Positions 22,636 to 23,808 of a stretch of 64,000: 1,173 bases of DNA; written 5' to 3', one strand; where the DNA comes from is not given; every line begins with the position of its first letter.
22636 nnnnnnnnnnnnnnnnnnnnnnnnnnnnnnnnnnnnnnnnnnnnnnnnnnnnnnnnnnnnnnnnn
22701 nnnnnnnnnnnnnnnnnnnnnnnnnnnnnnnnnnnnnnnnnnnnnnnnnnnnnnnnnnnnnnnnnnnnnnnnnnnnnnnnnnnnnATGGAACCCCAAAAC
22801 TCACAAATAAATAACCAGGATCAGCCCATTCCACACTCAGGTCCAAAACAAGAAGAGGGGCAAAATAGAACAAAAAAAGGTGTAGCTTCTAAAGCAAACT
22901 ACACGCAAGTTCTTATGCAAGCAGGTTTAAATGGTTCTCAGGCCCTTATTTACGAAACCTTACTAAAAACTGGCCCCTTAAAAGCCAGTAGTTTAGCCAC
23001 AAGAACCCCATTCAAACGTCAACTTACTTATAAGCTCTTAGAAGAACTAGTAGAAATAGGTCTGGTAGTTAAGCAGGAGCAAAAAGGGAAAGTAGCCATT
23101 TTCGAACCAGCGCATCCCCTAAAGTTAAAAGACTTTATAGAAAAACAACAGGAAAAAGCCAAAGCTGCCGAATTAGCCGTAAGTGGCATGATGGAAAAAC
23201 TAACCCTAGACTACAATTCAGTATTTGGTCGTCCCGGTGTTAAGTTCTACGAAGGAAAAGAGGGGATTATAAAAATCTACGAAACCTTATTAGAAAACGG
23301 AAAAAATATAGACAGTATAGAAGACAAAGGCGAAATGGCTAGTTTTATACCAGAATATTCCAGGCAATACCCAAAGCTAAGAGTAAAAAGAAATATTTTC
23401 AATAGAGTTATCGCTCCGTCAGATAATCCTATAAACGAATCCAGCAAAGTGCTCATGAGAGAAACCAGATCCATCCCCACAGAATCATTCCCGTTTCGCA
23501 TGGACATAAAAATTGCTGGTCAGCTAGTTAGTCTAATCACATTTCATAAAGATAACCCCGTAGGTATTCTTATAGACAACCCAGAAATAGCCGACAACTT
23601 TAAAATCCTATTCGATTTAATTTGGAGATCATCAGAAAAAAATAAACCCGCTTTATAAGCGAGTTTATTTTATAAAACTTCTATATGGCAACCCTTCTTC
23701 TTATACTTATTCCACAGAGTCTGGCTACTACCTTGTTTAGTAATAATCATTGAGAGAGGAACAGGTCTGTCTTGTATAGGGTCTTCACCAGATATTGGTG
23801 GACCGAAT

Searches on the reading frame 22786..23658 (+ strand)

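Call 23: search_protein_families(library=pfam, proteins=[window:22786-23658:+], max_evalue=0.001)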
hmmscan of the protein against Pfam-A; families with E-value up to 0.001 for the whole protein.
window:22786-23658:+ (290 aa): 2 families
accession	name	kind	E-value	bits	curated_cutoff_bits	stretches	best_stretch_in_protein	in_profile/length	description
PF01978.25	TrmB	-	2e-10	40.8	25.6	1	45-111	3-67/68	Sugar-specific transcriptional regulator TrmB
PF08100.18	Dimerisation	-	0.00051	20.2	25.6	0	56-100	31-76/93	O-methyltransferase dimerisation domain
